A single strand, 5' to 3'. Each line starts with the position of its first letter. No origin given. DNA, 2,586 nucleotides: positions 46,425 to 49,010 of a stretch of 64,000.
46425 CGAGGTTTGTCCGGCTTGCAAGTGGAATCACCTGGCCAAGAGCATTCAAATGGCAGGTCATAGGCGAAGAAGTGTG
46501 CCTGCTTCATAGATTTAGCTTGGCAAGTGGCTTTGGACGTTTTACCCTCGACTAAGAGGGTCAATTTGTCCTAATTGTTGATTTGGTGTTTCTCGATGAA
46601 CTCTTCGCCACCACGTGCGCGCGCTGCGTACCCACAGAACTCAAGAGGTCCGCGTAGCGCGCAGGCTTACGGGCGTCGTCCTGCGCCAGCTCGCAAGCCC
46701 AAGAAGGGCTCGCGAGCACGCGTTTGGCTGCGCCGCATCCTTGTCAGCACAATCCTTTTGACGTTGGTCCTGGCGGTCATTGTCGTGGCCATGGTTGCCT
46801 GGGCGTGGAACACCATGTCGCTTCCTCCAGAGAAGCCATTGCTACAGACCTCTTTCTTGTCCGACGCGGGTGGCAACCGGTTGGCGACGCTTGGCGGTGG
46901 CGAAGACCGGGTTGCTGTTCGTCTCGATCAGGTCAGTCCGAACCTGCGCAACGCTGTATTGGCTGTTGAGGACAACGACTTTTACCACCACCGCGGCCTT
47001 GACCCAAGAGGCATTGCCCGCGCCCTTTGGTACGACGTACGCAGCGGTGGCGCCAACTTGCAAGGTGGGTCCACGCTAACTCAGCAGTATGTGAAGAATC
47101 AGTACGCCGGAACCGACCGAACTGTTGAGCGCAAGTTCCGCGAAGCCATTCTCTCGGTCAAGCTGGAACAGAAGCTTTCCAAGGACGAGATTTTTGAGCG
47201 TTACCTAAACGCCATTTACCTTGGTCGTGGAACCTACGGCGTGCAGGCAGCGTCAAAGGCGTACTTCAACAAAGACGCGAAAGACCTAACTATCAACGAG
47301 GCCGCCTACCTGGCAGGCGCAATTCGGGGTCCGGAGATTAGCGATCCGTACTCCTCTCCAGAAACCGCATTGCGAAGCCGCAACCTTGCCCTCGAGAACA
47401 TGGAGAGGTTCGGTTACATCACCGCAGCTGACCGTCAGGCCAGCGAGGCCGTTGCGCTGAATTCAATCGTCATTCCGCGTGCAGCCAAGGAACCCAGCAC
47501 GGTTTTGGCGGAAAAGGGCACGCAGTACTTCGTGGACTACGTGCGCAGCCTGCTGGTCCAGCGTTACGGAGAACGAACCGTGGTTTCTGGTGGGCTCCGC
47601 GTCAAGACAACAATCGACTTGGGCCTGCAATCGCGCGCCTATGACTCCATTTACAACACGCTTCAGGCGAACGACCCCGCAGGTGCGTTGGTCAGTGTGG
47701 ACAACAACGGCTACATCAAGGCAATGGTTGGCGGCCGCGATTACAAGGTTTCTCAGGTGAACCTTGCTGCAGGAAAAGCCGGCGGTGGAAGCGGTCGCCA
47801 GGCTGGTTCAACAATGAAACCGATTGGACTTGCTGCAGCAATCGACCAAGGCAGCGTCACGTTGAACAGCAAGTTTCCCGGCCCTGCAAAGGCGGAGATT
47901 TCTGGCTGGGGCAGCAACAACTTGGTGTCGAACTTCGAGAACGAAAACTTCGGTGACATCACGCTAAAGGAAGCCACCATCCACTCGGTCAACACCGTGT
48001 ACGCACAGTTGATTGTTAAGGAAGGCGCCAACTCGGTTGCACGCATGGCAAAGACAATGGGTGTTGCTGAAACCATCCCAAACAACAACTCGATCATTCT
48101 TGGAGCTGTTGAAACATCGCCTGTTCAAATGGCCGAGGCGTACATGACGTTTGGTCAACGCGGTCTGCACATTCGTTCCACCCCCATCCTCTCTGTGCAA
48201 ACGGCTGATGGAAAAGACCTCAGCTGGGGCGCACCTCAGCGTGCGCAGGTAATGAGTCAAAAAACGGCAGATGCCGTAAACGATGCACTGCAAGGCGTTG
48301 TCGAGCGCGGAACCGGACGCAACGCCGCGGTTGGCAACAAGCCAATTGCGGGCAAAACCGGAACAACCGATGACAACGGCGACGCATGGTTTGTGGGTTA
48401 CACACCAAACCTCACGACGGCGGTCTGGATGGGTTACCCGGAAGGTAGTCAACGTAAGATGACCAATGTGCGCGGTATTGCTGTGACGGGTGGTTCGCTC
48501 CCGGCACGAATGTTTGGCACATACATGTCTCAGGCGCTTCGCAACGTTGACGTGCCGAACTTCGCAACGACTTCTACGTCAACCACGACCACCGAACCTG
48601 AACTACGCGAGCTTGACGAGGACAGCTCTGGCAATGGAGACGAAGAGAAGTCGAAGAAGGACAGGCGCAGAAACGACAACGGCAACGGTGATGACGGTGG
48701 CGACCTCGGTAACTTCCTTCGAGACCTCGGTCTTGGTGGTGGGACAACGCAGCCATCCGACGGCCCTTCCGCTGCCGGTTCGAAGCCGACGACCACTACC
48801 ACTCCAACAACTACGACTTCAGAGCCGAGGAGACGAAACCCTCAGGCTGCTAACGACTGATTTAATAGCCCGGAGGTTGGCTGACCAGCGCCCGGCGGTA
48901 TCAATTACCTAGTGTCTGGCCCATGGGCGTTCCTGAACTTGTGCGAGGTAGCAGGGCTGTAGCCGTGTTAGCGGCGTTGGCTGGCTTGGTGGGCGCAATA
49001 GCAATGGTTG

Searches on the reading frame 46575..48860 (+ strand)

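Call 70: search_protein_families(library=pfam, proteins=[window:46575-48860:+], max_evalue=0.00001)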
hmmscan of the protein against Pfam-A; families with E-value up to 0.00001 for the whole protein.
window:46575-48860:+ (761 aa): 2 families
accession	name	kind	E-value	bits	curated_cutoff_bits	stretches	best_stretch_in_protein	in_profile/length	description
PF00912.28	Transgly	-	4e-62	209.2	27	1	101-276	3-177/178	Transglycosylase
PF00905.27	Transpeptidase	-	3.4e-24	86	22.1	1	376-621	8-275/299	Penicillin binding protein transpeptidase domain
